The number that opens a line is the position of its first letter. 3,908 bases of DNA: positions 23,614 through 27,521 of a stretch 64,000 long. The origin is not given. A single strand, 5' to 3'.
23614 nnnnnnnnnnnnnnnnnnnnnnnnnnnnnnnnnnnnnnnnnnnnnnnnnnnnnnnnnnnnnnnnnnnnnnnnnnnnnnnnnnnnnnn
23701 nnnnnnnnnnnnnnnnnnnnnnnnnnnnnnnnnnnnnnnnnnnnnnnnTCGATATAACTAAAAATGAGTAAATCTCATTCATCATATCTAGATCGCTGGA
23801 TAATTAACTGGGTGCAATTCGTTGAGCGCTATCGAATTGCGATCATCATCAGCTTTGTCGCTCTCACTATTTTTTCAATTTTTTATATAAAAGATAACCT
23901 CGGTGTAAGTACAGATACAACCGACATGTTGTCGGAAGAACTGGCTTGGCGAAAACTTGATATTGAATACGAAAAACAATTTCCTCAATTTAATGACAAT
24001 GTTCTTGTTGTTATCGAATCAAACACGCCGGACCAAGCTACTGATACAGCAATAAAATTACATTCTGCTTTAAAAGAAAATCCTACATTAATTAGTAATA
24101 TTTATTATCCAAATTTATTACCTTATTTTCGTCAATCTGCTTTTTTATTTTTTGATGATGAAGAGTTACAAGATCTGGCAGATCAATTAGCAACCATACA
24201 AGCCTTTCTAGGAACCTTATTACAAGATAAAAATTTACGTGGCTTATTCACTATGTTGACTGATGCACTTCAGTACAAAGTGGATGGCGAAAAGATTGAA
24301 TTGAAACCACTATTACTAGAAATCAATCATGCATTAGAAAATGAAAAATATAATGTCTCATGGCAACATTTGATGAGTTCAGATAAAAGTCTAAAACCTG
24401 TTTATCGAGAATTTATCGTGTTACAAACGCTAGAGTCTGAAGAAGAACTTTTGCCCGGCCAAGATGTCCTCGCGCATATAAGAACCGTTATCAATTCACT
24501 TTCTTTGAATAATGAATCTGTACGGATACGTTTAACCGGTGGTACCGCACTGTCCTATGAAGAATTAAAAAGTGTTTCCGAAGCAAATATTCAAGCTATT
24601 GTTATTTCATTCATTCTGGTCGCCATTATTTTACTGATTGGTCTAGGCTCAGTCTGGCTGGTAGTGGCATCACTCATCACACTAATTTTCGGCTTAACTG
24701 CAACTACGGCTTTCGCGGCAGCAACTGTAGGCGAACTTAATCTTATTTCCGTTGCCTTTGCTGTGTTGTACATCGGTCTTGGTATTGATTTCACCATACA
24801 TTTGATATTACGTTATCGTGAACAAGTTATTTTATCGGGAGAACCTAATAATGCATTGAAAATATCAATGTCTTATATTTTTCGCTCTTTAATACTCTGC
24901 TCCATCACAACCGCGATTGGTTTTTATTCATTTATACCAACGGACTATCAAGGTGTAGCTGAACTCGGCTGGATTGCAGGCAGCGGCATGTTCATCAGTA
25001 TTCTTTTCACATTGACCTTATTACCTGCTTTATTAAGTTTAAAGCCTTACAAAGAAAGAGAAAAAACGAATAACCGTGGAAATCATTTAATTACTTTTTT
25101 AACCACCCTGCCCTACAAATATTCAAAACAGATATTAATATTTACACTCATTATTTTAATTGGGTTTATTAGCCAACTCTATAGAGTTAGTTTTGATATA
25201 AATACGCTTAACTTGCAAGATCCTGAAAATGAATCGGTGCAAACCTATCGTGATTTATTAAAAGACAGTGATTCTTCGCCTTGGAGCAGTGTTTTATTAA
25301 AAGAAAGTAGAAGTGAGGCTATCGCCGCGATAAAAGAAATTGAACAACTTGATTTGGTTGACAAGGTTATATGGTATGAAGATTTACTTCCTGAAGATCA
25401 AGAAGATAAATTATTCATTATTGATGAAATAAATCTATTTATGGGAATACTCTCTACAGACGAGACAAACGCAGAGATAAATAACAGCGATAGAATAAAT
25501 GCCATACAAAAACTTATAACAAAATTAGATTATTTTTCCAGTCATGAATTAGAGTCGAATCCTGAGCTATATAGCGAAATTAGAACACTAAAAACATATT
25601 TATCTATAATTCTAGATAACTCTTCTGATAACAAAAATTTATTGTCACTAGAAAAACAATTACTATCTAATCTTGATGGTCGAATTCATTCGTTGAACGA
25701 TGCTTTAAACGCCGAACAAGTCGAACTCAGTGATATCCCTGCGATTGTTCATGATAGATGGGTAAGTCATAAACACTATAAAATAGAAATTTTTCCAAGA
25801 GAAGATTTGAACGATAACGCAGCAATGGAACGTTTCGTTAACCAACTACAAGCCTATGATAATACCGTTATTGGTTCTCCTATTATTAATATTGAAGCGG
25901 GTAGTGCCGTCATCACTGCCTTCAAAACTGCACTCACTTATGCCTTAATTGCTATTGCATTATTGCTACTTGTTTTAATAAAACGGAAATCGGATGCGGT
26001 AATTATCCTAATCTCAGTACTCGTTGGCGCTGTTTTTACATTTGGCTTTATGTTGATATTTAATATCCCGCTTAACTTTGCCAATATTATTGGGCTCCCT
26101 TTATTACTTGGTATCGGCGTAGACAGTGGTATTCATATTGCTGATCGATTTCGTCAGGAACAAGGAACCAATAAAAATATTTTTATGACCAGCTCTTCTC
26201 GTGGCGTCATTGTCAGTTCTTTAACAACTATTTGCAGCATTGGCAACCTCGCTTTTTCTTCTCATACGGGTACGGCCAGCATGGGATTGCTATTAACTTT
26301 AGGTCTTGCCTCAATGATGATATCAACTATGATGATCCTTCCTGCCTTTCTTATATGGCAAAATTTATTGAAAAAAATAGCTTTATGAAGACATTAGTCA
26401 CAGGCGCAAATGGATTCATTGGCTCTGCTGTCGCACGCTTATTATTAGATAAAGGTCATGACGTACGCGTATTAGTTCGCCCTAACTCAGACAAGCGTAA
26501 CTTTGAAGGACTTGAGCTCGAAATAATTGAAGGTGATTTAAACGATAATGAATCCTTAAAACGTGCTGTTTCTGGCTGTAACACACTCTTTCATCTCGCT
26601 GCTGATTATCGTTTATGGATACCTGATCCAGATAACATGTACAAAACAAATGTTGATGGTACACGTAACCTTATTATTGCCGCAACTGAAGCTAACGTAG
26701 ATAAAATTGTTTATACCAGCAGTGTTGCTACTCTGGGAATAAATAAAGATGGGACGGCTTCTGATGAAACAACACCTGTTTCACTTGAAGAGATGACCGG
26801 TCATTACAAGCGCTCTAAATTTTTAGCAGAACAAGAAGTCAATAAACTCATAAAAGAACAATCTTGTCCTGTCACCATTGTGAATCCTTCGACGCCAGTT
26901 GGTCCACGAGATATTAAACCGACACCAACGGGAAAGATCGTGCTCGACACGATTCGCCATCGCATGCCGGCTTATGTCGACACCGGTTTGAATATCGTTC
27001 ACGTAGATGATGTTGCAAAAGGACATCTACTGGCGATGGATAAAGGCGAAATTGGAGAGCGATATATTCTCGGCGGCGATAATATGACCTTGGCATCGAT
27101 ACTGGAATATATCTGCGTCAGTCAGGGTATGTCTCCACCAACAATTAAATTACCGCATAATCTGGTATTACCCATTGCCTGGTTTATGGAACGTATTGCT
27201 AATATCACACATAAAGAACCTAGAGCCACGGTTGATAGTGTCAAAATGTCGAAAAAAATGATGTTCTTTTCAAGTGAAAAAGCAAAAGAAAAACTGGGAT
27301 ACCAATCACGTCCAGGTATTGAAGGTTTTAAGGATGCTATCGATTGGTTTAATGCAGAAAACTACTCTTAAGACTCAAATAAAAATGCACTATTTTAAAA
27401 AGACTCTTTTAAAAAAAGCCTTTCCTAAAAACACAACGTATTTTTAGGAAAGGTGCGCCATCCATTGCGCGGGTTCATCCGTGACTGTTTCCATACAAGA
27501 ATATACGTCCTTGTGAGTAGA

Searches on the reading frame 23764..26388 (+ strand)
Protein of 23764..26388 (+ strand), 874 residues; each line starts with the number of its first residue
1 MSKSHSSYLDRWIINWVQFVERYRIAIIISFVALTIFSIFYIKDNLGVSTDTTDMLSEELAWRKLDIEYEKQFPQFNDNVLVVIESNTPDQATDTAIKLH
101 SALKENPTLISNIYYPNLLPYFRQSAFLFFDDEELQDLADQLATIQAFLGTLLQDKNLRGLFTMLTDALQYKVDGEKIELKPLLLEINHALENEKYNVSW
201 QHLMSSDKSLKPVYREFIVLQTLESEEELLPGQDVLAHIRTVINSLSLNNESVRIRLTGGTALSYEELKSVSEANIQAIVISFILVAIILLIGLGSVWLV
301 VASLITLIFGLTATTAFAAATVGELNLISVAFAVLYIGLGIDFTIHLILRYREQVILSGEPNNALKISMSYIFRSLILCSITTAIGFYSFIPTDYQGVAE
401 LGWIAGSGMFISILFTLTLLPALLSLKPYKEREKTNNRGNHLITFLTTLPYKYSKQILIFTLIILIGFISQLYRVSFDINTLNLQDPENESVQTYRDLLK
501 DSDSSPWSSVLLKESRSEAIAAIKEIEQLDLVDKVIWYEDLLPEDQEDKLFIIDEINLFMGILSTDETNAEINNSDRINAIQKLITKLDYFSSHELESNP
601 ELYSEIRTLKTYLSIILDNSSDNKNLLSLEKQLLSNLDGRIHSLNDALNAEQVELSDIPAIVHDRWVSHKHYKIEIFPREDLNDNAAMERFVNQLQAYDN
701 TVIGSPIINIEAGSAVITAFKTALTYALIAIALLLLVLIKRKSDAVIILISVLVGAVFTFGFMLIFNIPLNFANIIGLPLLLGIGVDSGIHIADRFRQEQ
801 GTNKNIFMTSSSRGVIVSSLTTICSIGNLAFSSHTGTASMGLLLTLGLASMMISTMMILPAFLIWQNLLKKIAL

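Call 4: search_protein_families(library=pfam, proteins=[window:23764-26388:+], max_evalue=0.01)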
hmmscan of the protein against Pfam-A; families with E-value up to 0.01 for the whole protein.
window:23764-26388:+ (874 aa): 2 families
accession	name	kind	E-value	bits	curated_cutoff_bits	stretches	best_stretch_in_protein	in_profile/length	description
PF03176.21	MMPL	-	1e-30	107.3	20.5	2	231-427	102-302/333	MMPL family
PF02355.23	SecD_SecF_C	-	6.4e-07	29.4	20.5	1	701-865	14-185/189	Protein export membrane protein SecD/SecF, C-terminal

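Call 5: search_protein_families(library=ncbifam, proteins=[window:23764-26388:+], max_evalue=0.001)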
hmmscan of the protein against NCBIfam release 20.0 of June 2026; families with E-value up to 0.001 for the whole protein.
window:23764-26388:+ (874 aa): 15 families
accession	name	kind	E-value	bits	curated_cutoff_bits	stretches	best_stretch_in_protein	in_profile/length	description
TIGR03480.1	HpnN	hypoth_equivalog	4.3e-253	842.2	751.85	1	14-863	3-856/862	hopanoid biosynthesis associated RND transporter like protein HpnN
NF052374.1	HopndTporHpnN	equivalog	4.5e-175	584.1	1100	1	10-863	2-854/858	hopanoid transporter HpnN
NF045600.2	BstA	equivalog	3.6e-46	157.5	1400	1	27-862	19-893/903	sterol transporter cytoplasmic membrane protein BstA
TIGR00921.1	2A067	subfamily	5.5e-46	157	351.9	3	199-434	119-353/733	hydrophobe/amphiphile efflux-3 (HAE3) family transporter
TIGR00833.1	actII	subfamily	1.8e-30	106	874.7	2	222-498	123-405/910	MMPL family RND transporter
TIGR00916.1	2A0604s01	subfamily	1.7e-08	34.3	148.6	2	707-855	77-230/231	SecD/SecF family protein translocase subunit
NF006354.0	PRK08578.1-2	equivalog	4.4e-07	29.6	353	1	721-829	128-235/296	preprotein translocase subunit SecF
TIGR00966.2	transloc_SecF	equivalog_domain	7e-07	29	160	1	668-865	76-278/279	protein translocase subunit SecF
NF006353.0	PRK08578.1-1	subfamily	3.9e-06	26.5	282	1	697-829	104-231/281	preprotein translocase subunit SecF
NF041305.1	SecF_Halo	equivalog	8.6e-06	25.3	420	1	707-865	121-282/289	protein translocase subunit SecF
NF006356.0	PRK08578.1-4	equivalog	2.5e-05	24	330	1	721-858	148-286/302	preprotein translocase subunit SecF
NF006355.0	PRK08578.1-3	equivalog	8.5e-05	21.9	421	1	668-865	85-282/290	preprotein translocase subunit SecF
NF006218.0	PRK08343.1-4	subfamily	9.3e-05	21.4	383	0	708-851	230-365/392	preprotein translocase subunit SecD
NF011315.0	PRK14726.1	equivalog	0.0003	19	1249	0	700-815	354-466/855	protein translocase subunit SecDF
TIGR00918.1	2A060602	subfamily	0.00061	17.6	1120.4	0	278-432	968-1123/1145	transmembrane receptor Patched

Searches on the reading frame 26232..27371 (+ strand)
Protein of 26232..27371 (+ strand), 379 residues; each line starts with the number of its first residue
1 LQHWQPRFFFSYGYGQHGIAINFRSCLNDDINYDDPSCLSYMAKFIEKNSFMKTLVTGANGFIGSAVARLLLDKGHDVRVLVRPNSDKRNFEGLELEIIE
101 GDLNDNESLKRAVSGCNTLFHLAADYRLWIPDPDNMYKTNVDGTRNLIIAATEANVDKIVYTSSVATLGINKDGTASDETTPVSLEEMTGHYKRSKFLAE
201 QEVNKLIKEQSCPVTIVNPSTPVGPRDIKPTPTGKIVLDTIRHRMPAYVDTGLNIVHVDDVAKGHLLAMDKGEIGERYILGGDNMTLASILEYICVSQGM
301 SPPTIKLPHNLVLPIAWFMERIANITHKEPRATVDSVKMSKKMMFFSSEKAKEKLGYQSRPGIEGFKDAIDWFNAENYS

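Call 4: search_protein_families(library=pfam, proteins=[window:26232-27371:+], max_evalue=0.01)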
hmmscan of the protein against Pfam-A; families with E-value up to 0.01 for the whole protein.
window:26232-27371:+ (379 aa): 12 families
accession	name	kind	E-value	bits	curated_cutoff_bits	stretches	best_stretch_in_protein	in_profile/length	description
PF01370.27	Epimerase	-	1.5e-39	136.3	20.9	1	55-281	2-240/240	NAD dependent epimerase/dehydratase family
PF01073.25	3Beta_HSD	-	7.9e-25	87.9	22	1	55-269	1-229/280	3-beta hydroxysteroid dehydrogenase/isomerase family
PF16363.11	GDP_Man_Dehyd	-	4.6e-22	79.3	27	1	55-363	1-325/332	GDP-mannose 4,6 dehydratase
PF13460.12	NAD_binding_10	-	1.8e-20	74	27.2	1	58-221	1-145/184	NAD(P)H-binding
PF07993.18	NAD_binding_4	-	8.6e-20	71.4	20.1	1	56-230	1-211/258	Male sterility protein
PF05368.20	NmrA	-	4.8e-15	56.4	27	1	54-165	5-108/298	NmrA-like family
PF02719.21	Polysacc_synt_2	-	1.7e-08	34.4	20.2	1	55-164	2-128/293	Polysaccharide biosynthesis protein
PF04321.23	RmlD_sub_bind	-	3.5e-08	33.3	27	1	52-208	1-141/287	RmlD substrate binding domain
PF08659.16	KR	-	1.1e-05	25.8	22.6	0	55-117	4-76/180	KR domain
PF00106.31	adh_short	-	0.00043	20.3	26.6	1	55-117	4-72/195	short chain dehydrogenase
PF02558.23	ApbA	-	0.0056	16.7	22.2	1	56-102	3-49/150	Ketopantoate reductase PanE/ApbA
PF03435.24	Sacchrp_dh_NADP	-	0.0062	17.3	25.1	0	55-126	2-79/129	Saccharopine dehydrogenase NADP binding domain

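Call 5: search_protein_families(library=ncbifam, proteins=[window:26232-27371:+], max_evalue=0.001)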
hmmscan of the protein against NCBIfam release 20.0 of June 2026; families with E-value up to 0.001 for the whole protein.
window:26232-27371:+ (379 aa): 34 families (the best 25 are shown)
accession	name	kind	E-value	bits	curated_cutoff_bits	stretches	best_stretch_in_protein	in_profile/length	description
TIGR03466.1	HpnA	hypoth_equivalog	1.3e-151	504.1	367.65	1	52-378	1-326/327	hopanoid-associated sugar epimerase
NF052578.1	StrlDmthSdmBMthl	equivalog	1.5e-71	241.8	600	1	52-377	1-326/328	sterol demethylase protein SdmB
NF042423.1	oxyalk_red_Shew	equivalog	4.4e-36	124.6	580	1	50-360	7-321/331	2-alkyl-3-oxoalkanoate reductase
NF042422.1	oxyalk_red_OleD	equivalog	5.1e-29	101.7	580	1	52-363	1-317/329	2-alkyl-3-oxoalkanoate reductase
TIGR04180.1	EDH_00030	hypoth_equivalog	2.7e-24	85.8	475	1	55-228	2-181/297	NAD-dependent 4,6-dehydratase LegB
TIGR01179.1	galE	equivalog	1.3e-20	73.6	262.3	1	54-208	2-161/332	UDP-glucose 4-epimerase GalE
NF041293.1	G6PDh_Azf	equivalog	3.4e-17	62.7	400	1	54-169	5-120/252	NAD-dependent glucose-6-phosphate dehydrogenase Azf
TIGR01181.1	dTDP_gluc_dehyt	equivalog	2e-16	60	365.1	1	54-375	2-313/321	dTDP-glucose 4,6-dehydratase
NF005539.0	PRK07201.1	equivalog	7.6e-16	58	549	1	52-225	1-180/657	SDR family oxidoreductase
TIGR01746.1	Thioester-redct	subfamily_domain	1e-15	57.8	213.35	1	54-220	2-193/371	thioester reductase domain-containing protein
TIGR02197.1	heptose_epim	equivalog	1.4e-14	54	274.6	1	55-209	2-156/316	ADP-glyceromanno-heptose 6-epimerase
NF058621.1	DiazavRedAvaA7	equivalog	1.6e-13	51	400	1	52-312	1-261/304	3-diazoavenalumate denitrifying reductase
NF004520.0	PRK05865.1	equivalog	7.6e-13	47.2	1509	1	52-269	1-171/854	sugar epimerase family protein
NF007956.0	PRK10675.1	subfamily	1.2e-12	47.7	394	1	52-224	1-182/338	UDP-glucose 4-epimerase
NF043036.1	ErythonDh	equivalog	5.5e-11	42.2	325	1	52-181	1-142/321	D-erythronate dehydrogenase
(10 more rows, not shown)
